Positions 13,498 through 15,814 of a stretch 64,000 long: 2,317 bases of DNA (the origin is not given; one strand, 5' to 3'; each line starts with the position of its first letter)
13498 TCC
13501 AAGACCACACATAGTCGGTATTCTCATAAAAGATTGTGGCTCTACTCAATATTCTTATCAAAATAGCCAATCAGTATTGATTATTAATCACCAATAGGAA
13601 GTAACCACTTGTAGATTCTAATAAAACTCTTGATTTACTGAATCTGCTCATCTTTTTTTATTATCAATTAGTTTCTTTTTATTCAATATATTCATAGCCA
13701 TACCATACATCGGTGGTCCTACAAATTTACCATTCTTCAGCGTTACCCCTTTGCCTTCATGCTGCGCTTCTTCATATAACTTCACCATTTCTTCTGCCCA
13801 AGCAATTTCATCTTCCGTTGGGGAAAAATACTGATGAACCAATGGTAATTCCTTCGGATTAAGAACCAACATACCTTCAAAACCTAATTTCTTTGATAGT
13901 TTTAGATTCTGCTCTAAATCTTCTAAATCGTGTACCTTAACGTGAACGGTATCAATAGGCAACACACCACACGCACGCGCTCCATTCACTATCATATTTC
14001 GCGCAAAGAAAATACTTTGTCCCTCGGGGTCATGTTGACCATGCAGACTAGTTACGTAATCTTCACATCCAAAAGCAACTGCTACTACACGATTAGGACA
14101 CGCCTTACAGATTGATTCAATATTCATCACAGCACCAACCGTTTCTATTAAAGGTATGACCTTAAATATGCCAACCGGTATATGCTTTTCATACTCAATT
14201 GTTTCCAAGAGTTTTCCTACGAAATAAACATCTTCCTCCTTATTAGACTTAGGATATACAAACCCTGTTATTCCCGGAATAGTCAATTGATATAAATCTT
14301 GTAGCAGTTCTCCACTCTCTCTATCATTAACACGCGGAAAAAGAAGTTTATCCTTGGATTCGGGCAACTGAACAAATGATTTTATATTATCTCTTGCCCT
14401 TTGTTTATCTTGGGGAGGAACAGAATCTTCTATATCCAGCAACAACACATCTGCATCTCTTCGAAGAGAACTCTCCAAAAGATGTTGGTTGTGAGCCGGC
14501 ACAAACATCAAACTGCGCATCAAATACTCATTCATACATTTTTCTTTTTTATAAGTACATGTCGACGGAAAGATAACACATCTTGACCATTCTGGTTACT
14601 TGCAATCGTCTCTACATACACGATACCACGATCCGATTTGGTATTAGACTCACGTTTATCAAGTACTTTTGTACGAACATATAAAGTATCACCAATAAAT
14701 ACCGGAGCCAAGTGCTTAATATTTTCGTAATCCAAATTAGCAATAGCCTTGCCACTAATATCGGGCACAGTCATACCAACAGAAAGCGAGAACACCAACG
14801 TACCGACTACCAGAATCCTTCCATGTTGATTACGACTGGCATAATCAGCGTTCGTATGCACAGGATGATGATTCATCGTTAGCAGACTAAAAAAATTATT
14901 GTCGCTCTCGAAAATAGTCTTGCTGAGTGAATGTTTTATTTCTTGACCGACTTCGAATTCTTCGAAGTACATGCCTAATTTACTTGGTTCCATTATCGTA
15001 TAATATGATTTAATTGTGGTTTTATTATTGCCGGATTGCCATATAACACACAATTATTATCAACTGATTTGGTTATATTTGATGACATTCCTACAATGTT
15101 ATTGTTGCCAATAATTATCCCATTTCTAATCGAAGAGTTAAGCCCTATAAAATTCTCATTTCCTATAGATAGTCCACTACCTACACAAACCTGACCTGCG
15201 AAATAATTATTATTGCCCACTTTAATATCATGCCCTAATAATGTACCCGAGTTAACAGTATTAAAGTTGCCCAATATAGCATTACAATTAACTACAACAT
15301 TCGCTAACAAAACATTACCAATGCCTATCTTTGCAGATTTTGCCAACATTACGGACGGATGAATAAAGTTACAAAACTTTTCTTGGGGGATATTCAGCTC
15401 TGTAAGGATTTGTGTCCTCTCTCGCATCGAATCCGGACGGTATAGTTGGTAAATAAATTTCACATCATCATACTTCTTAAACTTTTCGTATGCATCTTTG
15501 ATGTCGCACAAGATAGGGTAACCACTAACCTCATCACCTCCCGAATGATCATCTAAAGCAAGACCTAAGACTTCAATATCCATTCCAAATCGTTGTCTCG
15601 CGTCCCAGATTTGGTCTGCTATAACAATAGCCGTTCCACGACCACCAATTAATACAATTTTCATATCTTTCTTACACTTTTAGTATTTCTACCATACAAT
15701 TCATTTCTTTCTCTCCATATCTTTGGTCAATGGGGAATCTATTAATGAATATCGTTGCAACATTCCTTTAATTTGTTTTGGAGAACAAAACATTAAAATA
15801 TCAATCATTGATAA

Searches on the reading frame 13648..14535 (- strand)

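Call 9: search_protein_families(library=pfam, proteins=[window:13648-14535:-], max_evalue=0.001)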
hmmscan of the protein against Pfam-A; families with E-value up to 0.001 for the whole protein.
window:13648-14535:- (295 aa): 3 families
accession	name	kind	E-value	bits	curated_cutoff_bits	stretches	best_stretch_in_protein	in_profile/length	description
PF03328.21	HpcH_HpaI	-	4.9e-40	137.6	25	1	7-227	1-221/221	HpcH/HpaI aldolase/citrate lyase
PF15617.12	C-C_Bond_Lyase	-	1.9e-11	44.1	28.4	1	8-253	9-284/320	C-C_Bond_Lyase of the TIM-Barrel fold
PF01274.28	MS_TIM-barrel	-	3.4e-06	26.7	26.4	1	92-164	50-122/248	Malate synthase, TIM barrel domain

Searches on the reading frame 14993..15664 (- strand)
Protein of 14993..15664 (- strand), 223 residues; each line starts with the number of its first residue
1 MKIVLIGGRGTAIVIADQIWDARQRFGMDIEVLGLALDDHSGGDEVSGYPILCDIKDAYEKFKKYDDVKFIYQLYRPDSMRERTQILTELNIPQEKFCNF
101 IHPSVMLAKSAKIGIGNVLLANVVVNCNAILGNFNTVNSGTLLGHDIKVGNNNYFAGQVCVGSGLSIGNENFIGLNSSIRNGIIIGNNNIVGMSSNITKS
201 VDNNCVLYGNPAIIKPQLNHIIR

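Call 9: search_protein_families(library=pfam, proteins=[window:14993-15664:-], max_evalue=0.001)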
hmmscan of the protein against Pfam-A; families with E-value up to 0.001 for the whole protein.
window:14993-15664:- (223 aa): 1 family
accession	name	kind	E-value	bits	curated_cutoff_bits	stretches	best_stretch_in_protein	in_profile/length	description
PF00132.30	Hexapep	-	4.2e-09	36.2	27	1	166-199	3-36/36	Bacterial transferase hexapeptide (six repeats)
